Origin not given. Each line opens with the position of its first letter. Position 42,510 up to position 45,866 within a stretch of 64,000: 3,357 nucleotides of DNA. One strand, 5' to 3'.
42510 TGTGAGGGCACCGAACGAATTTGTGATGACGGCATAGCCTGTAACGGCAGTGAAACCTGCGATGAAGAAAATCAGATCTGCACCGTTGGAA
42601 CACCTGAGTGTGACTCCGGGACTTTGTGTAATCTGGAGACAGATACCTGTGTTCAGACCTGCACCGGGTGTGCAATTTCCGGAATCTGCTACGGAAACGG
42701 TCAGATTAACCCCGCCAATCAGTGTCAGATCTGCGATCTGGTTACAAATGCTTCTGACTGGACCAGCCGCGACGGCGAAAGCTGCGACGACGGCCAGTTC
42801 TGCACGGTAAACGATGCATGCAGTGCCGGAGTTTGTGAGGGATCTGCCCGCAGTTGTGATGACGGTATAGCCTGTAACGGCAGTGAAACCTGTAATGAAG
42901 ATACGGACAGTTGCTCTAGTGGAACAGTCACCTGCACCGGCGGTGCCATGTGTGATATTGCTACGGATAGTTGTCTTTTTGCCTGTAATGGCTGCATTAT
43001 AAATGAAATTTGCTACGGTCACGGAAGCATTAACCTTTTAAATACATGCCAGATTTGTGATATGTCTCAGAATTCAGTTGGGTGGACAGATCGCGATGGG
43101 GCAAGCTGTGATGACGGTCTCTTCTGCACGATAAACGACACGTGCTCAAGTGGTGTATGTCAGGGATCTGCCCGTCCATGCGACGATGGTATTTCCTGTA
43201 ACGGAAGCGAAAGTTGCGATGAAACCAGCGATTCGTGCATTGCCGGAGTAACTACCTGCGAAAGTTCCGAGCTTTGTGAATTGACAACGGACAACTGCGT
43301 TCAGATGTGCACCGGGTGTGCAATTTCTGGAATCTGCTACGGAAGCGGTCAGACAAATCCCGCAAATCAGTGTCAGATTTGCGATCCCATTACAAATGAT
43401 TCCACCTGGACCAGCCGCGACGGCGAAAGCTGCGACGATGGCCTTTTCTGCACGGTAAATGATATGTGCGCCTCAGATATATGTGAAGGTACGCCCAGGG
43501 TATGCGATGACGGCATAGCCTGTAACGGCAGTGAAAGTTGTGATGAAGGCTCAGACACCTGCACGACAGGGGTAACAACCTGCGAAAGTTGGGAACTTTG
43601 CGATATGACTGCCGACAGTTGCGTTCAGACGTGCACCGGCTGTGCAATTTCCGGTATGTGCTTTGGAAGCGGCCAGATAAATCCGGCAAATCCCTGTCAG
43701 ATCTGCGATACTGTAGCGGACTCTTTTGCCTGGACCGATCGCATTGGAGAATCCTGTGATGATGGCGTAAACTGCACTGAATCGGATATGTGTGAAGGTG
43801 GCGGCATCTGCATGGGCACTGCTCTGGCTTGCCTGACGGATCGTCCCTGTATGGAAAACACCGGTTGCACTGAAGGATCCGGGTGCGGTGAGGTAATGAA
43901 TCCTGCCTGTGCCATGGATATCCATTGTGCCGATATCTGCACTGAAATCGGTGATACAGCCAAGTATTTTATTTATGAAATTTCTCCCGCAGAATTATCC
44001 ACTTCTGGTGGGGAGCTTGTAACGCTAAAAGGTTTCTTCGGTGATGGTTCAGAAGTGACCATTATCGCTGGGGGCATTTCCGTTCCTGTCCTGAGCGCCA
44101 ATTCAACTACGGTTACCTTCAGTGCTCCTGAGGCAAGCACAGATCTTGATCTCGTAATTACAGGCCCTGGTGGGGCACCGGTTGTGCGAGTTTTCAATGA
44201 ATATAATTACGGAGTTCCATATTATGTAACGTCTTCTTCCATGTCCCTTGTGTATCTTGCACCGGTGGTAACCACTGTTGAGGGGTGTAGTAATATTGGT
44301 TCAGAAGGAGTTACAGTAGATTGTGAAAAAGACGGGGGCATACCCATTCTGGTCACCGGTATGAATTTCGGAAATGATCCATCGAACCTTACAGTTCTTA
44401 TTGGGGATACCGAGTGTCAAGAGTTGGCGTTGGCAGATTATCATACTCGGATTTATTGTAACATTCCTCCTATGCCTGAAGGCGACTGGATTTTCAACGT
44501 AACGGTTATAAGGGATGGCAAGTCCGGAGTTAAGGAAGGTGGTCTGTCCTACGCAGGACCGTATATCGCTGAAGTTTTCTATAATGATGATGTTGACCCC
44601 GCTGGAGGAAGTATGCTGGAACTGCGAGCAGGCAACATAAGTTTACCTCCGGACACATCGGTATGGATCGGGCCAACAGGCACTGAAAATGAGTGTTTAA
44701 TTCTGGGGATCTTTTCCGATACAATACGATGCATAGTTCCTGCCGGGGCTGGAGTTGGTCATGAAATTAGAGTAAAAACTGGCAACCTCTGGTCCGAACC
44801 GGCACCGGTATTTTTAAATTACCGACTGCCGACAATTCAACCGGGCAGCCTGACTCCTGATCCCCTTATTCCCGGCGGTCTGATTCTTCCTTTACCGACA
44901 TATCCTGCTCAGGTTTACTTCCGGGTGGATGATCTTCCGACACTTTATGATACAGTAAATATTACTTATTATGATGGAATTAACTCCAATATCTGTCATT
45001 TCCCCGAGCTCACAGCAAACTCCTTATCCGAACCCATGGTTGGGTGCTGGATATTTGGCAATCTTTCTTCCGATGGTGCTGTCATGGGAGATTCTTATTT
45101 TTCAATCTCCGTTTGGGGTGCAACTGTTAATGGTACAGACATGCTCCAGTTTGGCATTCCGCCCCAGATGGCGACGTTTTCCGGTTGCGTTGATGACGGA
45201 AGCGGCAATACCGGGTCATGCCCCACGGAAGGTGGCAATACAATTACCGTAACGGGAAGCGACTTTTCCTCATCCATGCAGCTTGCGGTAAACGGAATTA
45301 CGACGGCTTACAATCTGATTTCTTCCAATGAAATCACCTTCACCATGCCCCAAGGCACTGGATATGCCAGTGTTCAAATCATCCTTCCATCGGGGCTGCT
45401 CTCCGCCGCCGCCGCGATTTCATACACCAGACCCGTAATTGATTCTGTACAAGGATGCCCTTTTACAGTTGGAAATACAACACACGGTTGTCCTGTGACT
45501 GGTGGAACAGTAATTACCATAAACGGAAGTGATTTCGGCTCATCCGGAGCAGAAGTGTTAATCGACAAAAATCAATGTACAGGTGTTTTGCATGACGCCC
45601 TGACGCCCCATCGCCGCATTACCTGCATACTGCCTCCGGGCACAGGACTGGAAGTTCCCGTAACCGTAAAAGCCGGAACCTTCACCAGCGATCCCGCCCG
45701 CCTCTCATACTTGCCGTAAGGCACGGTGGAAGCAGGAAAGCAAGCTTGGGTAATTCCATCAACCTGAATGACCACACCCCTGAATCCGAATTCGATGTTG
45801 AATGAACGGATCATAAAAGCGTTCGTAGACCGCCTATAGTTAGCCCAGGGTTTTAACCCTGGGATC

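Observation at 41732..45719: Orphan Flp pilin divergently paired with a giant modular Cys-rich/IPT lipoprotein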

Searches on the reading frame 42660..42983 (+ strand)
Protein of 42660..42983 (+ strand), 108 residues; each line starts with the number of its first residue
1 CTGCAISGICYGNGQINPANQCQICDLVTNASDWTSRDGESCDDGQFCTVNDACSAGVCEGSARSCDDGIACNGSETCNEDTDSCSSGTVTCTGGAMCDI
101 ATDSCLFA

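Call 35: predict_structure(alignment_id=A1)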
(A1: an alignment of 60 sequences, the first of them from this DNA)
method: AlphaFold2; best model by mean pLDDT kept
length: 108 residues; sequences in the alignment: 60
mean_pLDDT: 93.7   pTM: 0.70
mean pLDDT of the five models: 93.7, 92.3, 90.2, 89.9, 89.9
residues with pLDDT >= 90: 78; 70-90: 30; 50-70: 0; < 50: 0
segments of 3 or more residues with pLDDT < 50: none
pLDDT, mean of each block of 10 residues (from residue 1): 95 97 98 98 97 97 93 90 91 86 87
secondary structure, 60 per line:
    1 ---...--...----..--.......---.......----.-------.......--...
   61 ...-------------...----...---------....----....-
elements in order: E4-6 E9-11 E20-26 E30-36 E49-55 E58-63 E77-79 E84-86 E96-99 E104-107
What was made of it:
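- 42336..43631 (+): Four full 108-aa Cys-rich modules (aa 33-140, 141-248, 249-356, 357-464), each with 16 Cys, encoded by 324-nt units. AF2 model of module 2: pLDDT 93.7, all-beta hairpins (call 35).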

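Call 44: fold_search(model_id=the predicted structure, library=pdb)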
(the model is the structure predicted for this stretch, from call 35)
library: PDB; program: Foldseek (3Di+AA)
matches with E <= 10: 12; with E <= 0.001: 0
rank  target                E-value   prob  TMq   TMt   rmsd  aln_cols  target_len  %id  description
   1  9gjg_H                1.3e+00  0.15  0.35  0.07   8.2       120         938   18  Entamoeba histolytica Gal/GalNAc lectin bound to monoclonal antibody CP33-H/L-LA22 (released 2026-02-11)
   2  9gjc_H                1.8e+00  0.12  0.33  0.07   7.6       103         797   20  Entamoeba histolytica Gal/GalNAc lectin, mode 3 (released 2026-02-11)
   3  9gjf_H                2.5e+00  0.11  0.33  0.07   7.5       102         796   20  Entamoeba histolytica Gal/GalNAc lectin in presence of monoclonal antibody CP33-H/L-LA22, mode 3 (released 2026-02-11)
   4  10ft_B                5.3e+00  0.01  0.21  0.14  14.5       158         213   16  Cryo-EM structure of receptor tyrosine kinase ROS1 in complex with NELL2 (released 2026-02-25)
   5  3p5b_L                5.7e+00  0.05  0.27  0.10   6.2        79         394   14  The structure of the LDLR/PCSK9 complex reveals the receptor in an extended conformation (released 2011-10-26)
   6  3p5c_L                5.7e+00  0.05  0.27  0.09   6.2        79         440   14  The structure of the LDLR/PCSK9 complex reveals the receptor in an extended conformation (released 2011-10-26)
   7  6phf_E                5.7e+00  0.02  0.21  0.15  12.7       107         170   18  Pfs25 in complex with the human transmission blocking antibody 2587 (released 2019-10-02)
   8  8ezl_A                6.4e+00  0.02  0.20  0.15  13.2       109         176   18  Pfs25 in complex with transmission-reducing antibody AS01-50 (released 2023-08-16)
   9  8ezk_B                6.4e+00  0.01  0.17  0.12  13.5       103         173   18  Pfs25 in complex with transmission-reducing antibody AS01-04 (released 2023-08-16)
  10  8ezk_A                8.8e+00  0.01  0.20  0.16   9.8       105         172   10  Pfs25 in complex with transmission-reducing antibody AS01-04 (released 2023-08-16)
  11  1z1y_B                9.3e+00  0.01  0.20  0.15  14.4       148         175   10  Crystal structure of Methylated Pvs25, an ookinete protein from Plasmodium vivax (released 2005-12-06)
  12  6phf_G                1.0e+01  0.01  0.21  0.16  12.4       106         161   17  Pfs25 in complex with the human transmission blocking antibody 2587 (released 2019-10-02)
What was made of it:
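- Closest known: Dicty_CTDC. Different: Foldseek against PDB gives nothing below E=1.3 (call 44).
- Tried and rejected: Foldseek against PDB for the module gave nothing below E=1.3 (call 44).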

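Call 55: search_protein_families(library=pfam, proteins=[window:42660-42983:+], max_evalue=1)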
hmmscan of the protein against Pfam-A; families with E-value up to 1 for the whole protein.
seq(108 aa): 1 family
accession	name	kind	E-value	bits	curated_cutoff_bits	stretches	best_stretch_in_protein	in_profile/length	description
PF07182.16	DUF1402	-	0.21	11.1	27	1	7-40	173-206/300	Protein of unknown function (DUF1402)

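Call 87: search_solved_structures(query=A1, max_evalue=1)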
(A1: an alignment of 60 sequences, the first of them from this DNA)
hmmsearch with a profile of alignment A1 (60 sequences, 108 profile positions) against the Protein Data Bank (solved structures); distinct sequences matched with E-value up to 1: 0.
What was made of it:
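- Tried and rejected: A PDB sequence profile search gave nothing at E<=1 (call 87).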

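Call 91: search_protein_representatives(alignment_id=A1)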
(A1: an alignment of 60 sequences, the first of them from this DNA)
Query: 60 sequences, 108 profile positions. Proteins with E-value up to 0.001 (for the whole library): 10377; up to 1e-10: 4873; up to 1e-30: 1160. The best 150 are listed.
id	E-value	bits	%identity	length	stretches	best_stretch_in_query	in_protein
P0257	0.0e+00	2609.1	-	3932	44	2-92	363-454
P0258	0.0e+00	1996.9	-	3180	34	3-89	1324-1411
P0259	6.1e-267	882.4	-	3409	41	4-82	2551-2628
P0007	1.0e-250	830.2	-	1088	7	1-107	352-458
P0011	3.2e-236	783.6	-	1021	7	1-107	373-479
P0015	7.1e-223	740.6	-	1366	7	1-107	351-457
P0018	1.5e-220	733.1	-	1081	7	1-107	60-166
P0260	1.5e-219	730.0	-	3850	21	3-78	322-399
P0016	3.7e-208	693.3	-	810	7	1-107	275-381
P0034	3.1e-207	690.3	-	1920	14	2-89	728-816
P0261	1.3e-204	681.9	-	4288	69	37-105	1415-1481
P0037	4.2e-186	622.4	-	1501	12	3-89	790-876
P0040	1.8e-182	610.6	-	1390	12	2-88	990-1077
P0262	8.6e-182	608.5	-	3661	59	24-106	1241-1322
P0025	2.5e-181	607.0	-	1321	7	1-106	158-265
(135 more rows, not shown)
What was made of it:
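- The module profile hits 10,377 cluster representatives at E<=1e-3 and 1,160 at E<=1e-30 (call 91).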

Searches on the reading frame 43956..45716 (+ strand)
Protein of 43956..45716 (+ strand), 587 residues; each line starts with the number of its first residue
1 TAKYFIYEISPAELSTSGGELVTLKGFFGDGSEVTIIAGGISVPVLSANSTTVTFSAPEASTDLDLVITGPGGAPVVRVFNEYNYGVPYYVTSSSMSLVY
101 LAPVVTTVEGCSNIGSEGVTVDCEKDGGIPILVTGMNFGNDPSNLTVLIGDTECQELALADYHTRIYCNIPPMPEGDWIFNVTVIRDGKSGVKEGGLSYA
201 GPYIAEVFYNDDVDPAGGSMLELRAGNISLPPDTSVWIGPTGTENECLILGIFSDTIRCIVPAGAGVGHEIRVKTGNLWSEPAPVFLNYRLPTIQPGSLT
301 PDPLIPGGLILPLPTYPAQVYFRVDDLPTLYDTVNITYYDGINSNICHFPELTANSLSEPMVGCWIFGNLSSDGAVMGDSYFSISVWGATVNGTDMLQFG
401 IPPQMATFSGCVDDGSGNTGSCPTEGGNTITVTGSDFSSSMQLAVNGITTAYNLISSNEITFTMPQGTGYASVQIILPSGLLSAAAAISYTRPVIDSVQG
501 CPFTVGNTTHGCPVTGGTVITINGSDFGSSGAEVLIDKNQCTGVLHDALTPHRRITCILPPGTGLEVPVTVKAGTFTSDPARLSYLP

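Call 65: predict_structure(alignment_id=A2)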
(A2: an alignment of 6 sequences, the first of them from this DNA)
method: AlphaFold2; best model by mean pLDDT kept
length: 587 residues; sequences in the alignment: 6
mean_pLDDT: 86.6   pTM: 0.52
mean pLDDT of the five models: 86.6, 86.5, 83.8, 83.3, 81.7
residues with pLDDT >= 90: 243; 70-90: 307; 50-70: 37; < 50: 0
segments of 3 or more residues with pLDDT < 50: none
pLDDT, mean of each block of 10 residues (from residue 1): 86 92 92 88 93 94 90 88 77 85 92 69 82 93 90 91 93 77 93 87 86 87 87 84 82 91 83 83 85 90 89 90 81 79 86 85 89 85 81 89 84 65 88 90 91 94 90 89 87 89 74 88 89 89 91 92 87 85 80
secondary structure, 60 per line:
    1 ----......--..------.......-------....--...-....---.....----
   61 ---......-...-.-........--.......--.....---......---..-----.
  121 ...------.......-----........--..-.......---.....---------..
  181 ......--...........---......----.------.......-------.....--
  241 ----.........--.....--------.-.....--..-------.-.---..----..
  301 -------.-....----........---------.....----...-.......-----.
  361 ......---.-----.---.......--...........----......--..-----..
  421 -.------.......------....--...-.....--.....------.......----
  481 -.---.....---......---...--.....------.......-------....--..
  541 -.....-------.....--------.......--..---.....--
elements in order: E5-10 E21-27 E35-38 E41-43 E45-48 E52-56 E64-69 E77-84 E87-93 E96-100 E104-109 E120-123 E130-136 E145-149 E155-161 E165-169 E179-186 E189-199 E203-208 E220-226 E234-238 E245-253 E256-260 E271-275 E310-313 E318-325 E335-339 E344-346 E348-354 E360-366 E380-386 E389-399 E404-409 E429-435 E442-445 E448-450 E452-456 E459-463 E470-476 E486-490 E494-499 E503-505 E508-512 E519-525 E533-536 E542-546 E554-558 E567-573 E581-585
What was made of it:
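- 43956..45719 (+): C-terminal 587-aa region of about six tandem Ig-like (IPT/TIG) domains, plus the stop codon. AF2 pLDDT 86.6, all-beta (call 65).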

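Call 69: fold_search(model_id=the predicted structure, library=pdb)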
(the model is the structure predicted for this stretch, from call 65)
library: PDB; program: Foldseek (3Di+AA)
matches with E <= 10: 1912; with E <= 0.001: 254
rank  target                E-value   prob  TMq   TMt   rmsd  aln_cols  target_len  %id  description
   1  5l56_A                4.0e-16  1.00  0.24  0.15  16.4       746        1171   12  Plexin A1 full extracellular region, domains 1 to 10, to 4 angstrom (released 2016-07-06)
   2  5l5k                  4.2e-16  1.00  0.21  0.14  17.1       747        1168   12  Plexin A4 full extracellular region, domains 1 to 10, data to 7.5 angstrom, spacegroup P4(1) (released 2016-07-06)
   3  3b43                  2.8e-15  1.00  0.15  0.15  38.2       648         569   11  I-band fragment I65-I70 from titin (released 2008-01-22)
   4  5l5g_C                4.6e-14  1.00  0.18  0.14  17.6       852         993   11  Plexin A2 full extracellular region, domains 1 to 8 modeled, data to 10 angstrom (released 2016-07-06)
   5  5l5l_A                1.9e-13  1.00  0.17  0.13  18.1       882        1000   10  Plexin A4 full extracellular region, domains 1 to 8 modeled, data to 8 angstrom, spacegroup P2(1) (released 2016-07-06)
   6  7m0r_A                6.1e-13  1.00  0.26  0.17  15.3       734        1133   12  Cryo-EM structure of the Sema3A/PlexinA4/Neuropilin 1 complex (released 2021-05-05)
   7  8q6t_I                1.1e-12  1.00  0.15  0.10  46.3       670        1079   10  Helical reconstruction of the relaxed thick filament from FIB milled left ventricular mouse myofibrils (released 2023-11-01)
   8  5l7n                  2.8e-12  1.00  0.17  0.26  13.3       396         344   17  Plexin A1 extracellular fragment, domains 7-10 (IPT3-IPT6) (released 2017-03-15)
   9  1e07                  2.2e-11  1.00  0.15  0.14  47.3       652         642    8  Model of human carcinoembryonic antigen by homology modelling and curve-fitting to experimental solution scattering data (released 2000-07-04)
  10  9ijj_h                3.0e-11  1.00  0.13  0.08  39.4       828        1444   10  In situ structure of the central apparatus in mouse sperm axoneme. (released 2025-06-04)
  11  7ok5_B                8.9e-11  1.00  0.13  0.13  34.5       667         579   10  Crystal structure of mouse neurofascin 155 immunoglobulin domains (released 2022-12-14)
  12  4liq_E                1.2e-10  1.00  0.16  0.18  22.5       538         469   12  Structure of the extracellular domain of human CSF-1 receptor in complex with the Fab fragment of RG7155 (released 2014-06-18)
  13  7ol4_C                1.9e-10  1.00  0.13  0.13  34.6       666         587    9  Mouse contactin-1 neurofascin-155 immunoglobulin domains adhesion complex (released 2022-12-14)
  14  9ba5_A                2.2e-10  1.00  0.16  0.16  33.6       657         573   10  Cross-linked Contactin 2 Ig1-Ig6 (released 2024-07-17)
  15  4yfd_A                2.5e-10  1.00  0.14  0.15  22.0       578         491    9  Crystal structure PTP delta Ig1-Fn2 in complex with IL-1RAcP (released 2015-05-06)
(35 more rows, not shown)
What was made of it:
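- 43956..45719 (+): Best Foldseek matches are plexin A1/A4 ectodomains and plexin IPT3-6, E=4e-16 to 3e-12 (call 69).
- On IPT/TIG domain protein (Pfam PF01833): The AF2 model is all-beta and the top Foldseek hits are plexin IPT arrays (calls 65, 69).
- Closest known: Plexin / MET ectodomain IPT arrays. Same: The best Foldseek hits are plexin A1/A4 and plexin IPT3-6 (E about 1e-16 to 1e-12, call 69).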
